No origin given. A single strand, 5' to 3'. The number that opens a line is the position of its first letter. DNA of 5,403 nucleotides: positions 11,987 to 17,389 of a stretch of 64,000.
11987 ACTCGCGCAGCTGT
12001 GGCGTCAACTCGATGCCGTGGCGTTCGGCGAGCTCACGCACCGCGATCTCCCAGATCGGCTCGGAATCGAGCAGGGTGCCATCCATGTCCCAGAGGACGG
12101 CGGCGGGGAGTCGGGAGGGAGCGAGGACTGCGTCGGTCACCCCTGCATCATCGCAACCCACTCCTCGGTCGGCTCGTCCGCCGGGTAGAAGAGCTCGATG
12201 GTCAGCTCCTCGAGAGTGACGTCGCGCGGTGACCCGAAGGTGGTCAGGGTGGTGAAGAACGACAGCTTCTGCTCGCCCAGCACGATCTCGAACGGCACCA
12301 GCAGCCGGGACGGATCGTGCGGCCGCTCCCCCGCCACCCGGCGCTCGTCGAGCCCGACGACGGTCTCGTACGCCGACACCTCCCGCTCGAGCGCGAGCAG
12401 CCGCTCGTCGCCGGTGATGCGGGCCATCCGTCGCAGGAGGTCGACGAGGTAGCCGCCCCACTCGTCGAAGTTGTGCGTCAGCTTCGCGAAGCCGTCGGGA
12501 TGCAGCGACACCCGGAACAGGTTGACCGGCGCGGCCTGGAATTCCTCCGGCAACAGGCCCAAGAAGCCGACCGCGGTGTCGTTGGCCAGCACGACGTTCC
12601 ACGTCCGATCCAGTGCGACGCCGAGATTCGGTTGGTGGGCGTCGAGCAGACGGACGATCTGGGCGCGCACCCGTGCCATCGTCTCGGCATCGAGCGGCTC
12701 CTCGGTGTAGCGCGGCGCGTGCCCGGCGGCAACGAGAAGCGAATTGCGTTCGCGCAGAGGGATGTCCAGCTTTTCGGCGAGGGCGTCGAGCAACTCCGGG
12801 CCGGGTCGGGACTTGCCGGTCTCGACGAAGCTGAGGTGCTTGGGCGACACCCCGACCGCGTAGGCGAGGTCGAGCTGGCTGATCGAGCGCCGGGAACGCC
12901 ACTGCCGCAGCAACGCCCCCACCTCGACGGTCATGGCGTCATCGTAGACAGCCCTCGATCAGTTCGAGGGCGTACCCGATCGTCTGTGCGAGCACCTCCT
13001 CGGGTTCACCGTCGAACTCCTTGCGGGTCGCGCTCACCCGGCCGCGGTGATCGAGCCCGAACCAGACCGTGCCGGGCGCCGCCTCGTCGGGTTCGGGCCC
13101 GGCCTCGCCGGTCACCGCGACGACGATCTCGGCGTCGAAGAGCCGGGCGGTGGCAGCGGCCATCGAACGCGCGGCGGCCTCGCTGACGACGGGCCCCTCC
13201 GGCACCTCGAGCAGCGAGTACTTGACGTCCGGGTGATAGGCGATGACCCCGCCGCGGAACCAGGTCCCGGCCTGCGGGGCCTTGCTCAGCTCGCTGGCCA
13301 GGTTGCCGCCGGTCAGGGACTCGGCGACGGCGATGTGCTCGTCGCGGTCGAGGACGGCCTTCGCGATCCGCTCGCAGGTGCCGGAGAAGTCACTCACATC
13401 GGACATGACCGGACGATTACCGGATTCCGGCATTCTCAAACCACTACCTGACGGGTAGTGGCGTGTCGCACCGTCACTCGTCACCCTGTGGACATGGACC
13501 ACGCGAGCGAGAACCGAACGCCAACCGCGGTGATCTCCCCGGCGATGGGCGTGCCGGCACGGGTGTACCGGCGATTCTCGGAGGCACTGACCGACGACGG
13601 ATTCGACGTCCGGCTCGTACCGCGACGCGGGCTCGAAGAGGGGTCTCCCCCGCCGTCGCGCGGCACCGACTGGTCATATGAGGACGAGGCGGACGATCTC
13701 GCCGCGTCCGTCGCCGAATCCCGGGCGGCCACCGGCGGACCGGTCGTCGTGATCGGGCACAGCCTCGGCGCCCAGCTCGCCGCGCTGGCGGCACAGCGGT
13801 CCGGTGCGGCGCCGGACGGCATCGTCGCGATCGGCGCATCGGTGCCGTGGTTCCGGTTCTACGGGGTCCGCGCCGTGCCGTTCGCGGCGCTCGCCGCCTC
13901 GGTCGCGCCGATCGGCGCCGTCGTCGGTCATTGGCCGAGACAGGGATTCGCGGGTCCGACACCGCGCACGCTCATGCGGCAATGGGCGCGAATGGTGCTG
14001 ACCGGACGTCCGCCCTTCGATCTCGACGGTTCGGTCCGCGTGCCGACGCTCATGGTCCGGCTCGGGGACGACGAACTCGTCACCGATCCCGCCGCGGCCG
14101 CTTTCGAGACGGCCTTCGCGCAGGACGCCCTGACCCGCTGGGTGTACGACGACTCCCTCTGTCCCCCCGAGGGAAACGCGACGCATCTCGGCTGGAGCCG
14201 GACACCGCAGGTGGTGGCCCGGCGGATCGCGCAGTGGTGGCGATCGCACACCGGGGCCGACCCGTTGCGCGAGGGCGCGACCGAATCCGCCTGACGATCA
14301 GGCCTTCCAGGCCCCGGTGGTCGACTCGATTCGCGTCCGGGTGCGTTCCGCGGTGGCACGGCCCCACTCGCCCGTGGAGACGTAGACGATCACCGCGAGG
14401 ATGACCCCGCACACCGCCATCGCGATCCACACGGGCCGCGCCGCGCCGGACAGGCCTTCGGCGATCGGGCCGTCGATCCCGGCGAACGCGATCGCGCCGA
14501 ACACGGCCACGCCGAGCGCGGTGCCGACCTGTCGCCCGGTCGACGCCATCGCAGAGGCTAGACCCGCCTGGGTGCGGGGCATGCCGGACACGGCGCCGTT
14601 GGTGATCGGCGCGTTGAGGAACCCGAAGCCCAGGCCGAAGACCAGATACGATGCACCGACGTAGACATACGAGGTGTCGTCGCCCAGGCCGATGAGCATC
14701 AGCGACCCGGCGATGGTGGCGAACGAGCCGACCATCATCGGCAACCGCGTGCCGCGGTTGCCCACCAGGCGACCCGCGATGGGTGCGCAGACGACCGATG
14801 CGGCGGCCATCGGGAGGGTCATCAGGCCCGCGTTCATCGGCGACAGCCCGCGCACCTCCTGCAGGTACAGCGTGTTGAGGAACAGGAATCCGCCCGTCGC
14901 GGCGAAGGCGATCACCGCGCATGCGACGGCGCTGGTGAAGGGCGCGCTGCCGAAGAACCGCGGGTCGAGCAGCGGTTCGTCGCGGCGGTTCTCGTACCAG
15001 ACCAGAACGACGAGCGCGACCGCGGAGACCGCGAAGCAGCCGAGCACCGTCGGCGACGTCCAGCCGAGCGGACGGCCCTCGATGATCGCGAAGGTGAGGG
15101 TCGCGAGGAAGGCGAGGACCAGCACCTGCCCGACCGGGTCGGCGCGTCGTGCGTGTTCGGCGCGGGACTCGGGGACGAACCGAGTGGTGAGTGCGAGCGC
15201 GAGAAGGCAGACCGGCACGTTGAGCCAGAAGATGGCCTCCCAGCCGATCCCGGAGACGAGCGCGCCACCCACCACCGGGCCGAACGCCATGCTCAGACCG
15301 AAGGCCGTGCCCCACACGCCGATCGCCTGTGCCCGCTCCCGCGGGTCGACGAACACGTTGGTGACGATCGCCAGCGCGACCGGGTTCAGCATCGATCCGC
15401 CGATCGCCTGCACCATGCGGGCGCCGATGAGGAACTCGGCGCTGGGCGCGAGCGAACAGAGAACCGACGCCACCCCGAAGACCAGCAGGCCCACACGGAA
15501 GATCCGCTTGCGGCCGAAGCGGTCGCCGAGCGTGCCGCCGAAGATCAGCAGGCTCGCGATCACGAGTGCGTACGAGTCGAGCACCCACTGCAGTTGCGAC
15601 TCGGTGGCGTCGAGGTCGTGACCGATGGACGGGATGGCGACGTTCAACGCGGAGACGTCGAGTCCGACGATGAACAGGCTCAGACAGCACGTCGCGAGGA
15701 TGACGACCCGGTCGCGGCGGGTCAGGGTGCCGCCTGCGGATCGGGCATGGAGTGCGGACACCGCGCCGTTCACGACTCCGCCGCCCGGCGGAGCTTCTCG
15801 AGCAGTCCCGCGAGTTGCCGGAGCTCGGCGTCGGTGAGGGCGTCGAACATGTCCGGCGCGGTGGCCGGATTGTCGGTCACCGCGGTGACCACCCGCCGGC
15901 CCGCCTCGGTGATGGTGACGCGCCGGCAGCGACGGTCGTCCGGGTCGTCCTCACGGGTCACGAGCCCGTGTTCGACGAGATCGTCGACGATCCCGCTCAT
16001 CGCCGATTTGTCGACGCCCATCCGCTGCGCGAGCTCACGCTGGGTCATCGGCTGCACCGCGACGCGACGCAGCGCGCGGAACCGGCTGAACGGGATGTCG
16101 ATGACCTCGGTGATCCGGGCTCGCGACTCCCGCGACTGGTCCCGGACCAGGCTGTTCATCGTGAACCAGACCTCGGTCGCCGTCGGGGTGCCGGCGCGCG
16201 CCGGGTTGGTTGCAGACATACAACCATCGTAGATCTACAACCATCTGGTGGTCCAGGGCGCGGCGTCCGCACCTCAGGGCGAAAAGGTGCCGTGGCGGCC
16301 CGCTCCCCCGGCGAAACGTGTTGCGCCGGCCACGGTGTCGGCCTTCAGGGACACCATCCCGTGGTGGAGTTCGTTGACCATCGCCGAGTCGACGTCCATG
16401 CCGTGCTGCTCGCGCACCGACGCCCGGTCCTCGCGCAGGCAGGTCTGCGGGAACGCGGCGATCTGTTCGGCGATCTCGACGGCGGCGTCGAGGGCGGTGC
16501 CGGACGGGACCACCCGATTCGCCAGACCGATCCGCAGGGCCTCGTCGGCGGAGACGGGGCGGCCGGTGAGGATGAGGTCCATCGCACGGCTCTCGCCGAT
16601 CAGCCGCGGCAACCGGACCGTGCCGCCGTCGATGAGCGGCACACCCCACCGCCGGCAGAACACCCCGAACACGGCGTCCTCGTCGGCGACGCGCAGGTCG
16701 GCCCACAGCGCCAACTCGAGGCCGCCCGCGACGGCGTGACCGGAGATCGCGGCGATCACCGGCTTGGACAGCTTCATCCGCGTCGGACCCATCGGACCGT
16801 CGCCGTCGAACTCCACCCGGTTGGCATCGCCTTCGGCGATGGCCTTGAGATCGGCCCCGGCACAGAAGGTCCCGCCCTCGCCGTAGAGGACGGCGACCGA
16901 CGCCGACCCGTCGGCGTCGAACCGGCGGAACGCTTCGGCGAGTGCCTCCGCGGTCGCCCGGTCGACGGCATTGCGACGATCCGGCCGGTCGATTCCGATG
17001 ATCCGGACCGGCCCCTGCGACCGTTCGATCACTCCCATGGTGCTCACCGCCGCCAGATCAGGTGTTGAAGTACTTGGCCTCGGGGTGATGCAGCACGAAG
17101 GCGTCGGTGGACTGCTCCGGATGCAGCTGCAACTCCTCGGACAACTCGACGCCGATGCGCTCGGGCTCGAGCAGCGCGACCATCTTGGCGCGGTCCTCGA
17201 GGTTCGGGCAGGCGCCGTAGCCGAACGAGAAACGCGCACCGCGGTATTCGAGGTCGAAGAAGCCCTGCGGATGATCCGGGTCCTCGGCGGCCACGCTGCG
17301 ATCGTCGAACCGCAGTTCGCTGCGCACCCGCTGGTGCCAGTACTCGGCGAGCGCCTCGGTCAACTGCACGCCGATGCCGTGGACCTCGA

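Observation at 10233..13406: hisE–hisG lie at the end of a co-oriented, closely spaced array: CinA-like → XRE/MmyB regulator → (GTGA) HAD phosphatase → (ATGA) hisE → hisG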

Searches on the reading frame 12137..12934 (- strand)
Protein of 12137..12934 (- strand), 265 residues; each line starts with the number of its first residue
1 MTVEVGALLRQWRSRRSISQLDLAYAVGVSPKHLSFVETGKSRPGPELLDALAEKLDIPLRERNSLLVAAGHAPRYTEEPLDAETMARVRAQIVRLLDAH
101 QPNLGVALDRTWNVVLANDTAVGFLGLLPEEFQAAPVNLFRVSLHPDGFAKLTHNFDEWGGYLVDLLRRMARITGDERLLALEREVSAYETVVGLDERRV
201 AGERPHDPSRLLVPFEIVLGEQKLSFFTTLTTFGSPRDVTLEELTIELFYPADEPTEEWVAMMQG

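Call 4: search_protein_families(library=pfam, proteins=[window:12137-12934:-], max_evalue=0.001)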
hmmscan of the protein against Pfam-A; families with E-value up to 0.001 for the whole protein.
window:12137-12934:- (265 aa): 4 families
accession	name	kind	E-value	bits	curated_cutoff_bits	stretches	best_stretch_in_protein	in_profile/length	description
PF17765.7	MLTR_LBD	-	2e-19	70.7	26.3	1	89-259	1-164/168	MmyB-like transcription regulator ligand binding domain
PF13560.12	HTH_31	-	6.9e-11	42.7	27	1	4-66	1-64/64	Helix-turn-helix domain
PF01381.28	HTH_3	-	3.3e-10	40.3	23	1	9-62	1-54/55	Helix-turn-helix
PF12844.13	HTH_19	-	0.00058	20.1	30.2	0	6-60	1-55/64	Helix-turn-helix domain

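Call 5: search_protein_families(library=ncbifam, proteins=[window:12137-12934:-], max_evalue=0.001)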
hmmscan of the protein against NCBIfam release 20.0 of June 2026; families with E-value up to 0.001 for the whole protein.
window:12137-12934:- (265 aa): 6 families
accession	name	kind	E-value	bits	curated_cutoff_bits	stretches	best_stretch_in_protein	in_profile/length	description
TIGR03070.1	couple_hipB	subfamily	1.8e-07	31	71.65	1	4-45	2-43/58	type II toxin-antitoxin system Y4mF family antitoxin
NF006015.0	PRK08154.1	subfamily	1.4e-05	24.4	204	1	3-62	29-88/314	anaerobic benzoate catabolism transcriptional regulator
NF041677.1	trans_regClgR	equivalog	7.6e-05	22.8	170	1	5-81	9-82/113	transcriptional regulator ClgR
NF010465.0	PRK13890.1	equivalog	0.00065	19.8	96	0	14-61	15-62/121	conjugal transfer protein TrbA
NF041951.1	phage_RstR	subfamily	0.00068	19.9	80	0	5-58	3-56/108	RstR family transcriptional repressor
NF003162.0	PRK04140.1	equivalog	0.00091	18.3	263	0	6-77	128-199/317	transcriptional regulator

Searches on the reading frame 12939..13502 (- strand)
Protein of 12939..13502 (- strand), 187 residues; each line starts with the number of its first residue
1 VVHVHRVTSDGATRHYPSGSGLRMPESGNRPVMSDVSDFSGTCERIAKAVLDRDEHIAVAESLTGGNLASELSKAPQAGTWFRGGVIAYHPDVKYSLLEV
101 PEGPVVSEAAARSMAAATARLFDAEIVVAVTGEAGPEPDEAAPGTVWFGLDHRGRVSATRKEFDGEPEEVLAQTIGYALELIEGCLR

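Call 4: search_protein_families(library=pfam, proteins=[window:12939-13502:-], max_evalue=0.001)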
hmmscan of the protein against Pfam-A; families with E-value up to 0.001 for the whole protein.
window:12939-13502:- (187 aa): 1 family
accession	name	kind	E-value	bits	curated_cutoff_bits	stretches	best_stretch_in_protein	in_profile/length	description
PF02464.23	CinA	-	9.4e-35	120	23.5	1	44-185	6-154/155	Competence-damaged protein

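Call 5: search_protein_families(library=ncbifam, proteins=[window:12939-13406:-], max_evalue=0.001)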
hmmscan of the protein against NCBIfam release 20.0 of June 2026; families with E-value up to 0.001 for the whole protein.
window:12939-13406:- (155 aa): 5 families
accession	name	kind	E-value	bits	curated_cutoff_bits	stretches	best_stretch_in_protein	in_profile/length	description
TIGR00199.1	PncC_domain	subfamily_domain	3.6e-27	95.3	68.9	1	15-150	2-145/149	nicotinamide-nucleotide amidohydrolase family protein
NF001813.0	PRK00549.1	equivalog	2.3e-26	92.8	379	1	12-152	261-409/414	competence/damage-inducible protein A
NF002972.0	PRK03657.1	equivalog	1.3e-22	80.3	201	1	10-148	20-165/175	2-oxo-tetronate isomerase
NF002975.0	PRK03661.1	equivalog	7.5e-20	71.2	212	1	11-149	10-156/164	nicotinamide-nucleotide amidase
TIGR00200.1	cinA_nterm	subfamily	4.2e-18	65.2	243.15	1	9-126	260-383/414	CinA family nicotinamide mononucleotide deamidase-related protein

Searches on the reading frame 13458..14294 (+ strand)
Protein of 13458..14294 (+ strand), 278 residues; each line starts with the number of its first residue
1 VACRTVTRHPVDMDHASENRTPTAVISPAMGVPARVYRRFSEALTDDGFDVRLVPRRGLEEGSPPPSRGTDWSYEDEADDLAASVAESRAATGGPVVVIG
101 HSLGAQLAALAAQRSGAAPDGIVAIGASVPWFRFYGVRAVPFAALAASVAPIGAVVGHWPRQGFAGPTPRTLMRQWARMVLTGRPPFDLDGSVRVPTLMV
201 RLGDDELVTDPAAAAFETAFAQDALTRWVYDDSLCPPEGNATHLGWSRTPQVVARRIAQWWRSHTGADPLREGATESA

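Call 4: search_protein_families(library=pfam, proteins=[window:13458-14294:+], max_evalue=0.001)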
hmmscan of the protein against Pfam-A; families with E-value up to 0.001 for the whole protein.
window:13458-14294:+ (278 aa): 5 families
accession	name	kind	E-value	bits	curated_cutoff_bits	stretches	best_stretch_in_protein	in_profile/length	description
PF12146.15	Hydrolase_4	-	2.4e-10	40.6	27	1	27-130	10-112/239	Serine aminopeptidase, S33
PF12697.13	Abhydrolase_6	-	3.1e-10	41.5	26.3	1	31-254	8-215/217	Alpha/beta hydrolase family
PF00561.26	Abhydrolase_1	-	4.9e-09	36.7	25.8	1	37-127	16-102/245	alpha/beta hydrolase fold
PF00975.26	Thioesterase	-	3.2e-08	34.5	26.4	1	28-133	8-108/226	Thioesterase domain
PF06259.18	Abhydrolase_8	-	0.00069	19.8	20.5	0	70-126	83-141/178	Alpha/beta hydrolase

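Call 5: search_protein_families(library=ncbifam, proteins=[window:13458-14294:+], max_evalue=0.001)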
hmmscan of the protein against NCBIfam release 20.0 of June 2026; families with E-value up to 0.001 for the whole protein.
window:13458-14294:+ (278 aa): 1 family
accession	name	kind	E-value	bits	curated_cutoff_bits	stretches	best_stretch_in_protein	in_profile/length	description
TIGR03056.1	bchO_mg_che_rel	equivalog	0.00097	18.2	172.55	0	74-148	78-147/278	alpha/beta fold hydrolase BchO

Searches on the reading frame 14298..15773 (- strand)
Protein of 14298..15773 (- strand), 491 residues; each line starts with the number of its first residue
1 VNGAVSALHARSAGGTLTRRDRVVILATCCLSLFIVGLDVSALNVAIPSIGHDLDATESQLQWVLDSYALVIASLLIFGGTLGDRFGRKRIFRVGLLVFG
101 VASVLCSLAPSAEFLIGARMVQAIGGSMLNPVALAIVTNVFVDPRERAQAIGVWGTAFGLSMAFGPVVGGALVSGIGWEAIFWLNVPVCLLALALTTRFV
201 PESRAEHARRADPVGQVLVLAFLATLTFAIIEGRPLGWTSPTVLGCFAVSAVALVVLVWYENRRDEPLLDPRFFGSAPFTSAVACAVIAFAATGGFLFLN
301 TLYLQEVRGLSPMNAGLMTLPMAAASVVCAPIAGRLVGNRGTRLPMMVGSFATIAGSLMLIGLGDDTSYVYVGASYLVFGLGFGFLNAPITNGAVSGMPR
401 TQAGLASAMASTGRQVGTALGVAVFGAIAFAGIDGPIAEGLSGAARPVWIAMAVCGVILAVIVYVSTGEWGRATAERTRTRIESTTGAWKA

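Call 4: search_protein_families(library=pfam, proteins=[window:14298-15773:-], max_evalue=0.001)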
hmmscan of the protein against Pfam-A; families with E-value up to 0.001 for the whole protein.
window:14298-15773:- (491 aa): 2 families
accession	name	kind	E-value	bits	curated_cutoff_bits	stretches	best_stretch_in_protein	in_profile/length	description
PF07690.21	MFS_1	-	3.5e-61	207.5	33.4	1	30-421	2-346/347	Major Facilitator Superfamily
PF00083.30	Sugar_tr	-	2.9e-07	30.2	22.3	1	56-203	43-194/452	Sugar (and other) transporter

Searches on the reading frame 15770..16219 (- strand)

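Call 4: search_protein_families(library=pfam, proteins=[window:15770-16219:-], max_evalue=0.001)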
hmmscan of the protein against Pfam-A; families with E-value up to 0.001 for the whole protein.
window:15770-16219:- (149 aa): 7 families
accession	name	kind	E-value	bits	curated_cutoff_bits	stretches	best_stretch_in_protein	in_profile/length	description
PF12802.13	MarR_2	-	6.6e-18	65.1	27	1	41-97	2-60/61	MarR family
PF01047.28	MarR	-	3.1e-14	53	24.6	1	56-98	16-58/59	MarR family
PF13463.12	HTH_27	-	2.2e-08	34.7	22.2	1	56-107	17-68/68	Winged helix DNA-binding domain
PF25213.1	HVO_A0261_N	-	4e-08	33.5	35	1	45-116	12-76/86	HVO_A0261 N-terminal domain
PF09339.16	HTH_IclR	-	3.2e-06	27.3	22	1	56-90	17-51/52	IclR helix-turn-helix domain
PF21863.2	HTH_67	-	0.0002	21.5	27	1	55-147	180-261/268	Helix-turn-helix family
PF01978.25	TrmB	-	0.0004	20.6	25.6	0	56-92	21-57/68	Sugar-specific transcriptional regulator TrmB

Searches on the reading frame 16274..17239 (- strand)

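Call 12: search_protein_families(library=pfam, proteins=[window:16274-17239:-], max_evalue=0.00001)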
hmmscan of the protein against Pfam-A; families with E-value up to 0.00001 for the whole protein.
window:16274-17239:- (321 aa): 2 families
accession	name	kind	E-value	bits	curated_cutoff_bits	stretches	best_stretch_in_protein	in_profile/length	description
PF00378.25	ECH_1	-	3.1e-42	145.1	27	1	77-279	5-209/251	Enoyl-CoA hydratase/isomerase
PF16113.10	ECH_2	-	3.8e-19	69.8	27.2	1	78-258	1-186/335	Enoyl-CoA hydratase/isomerase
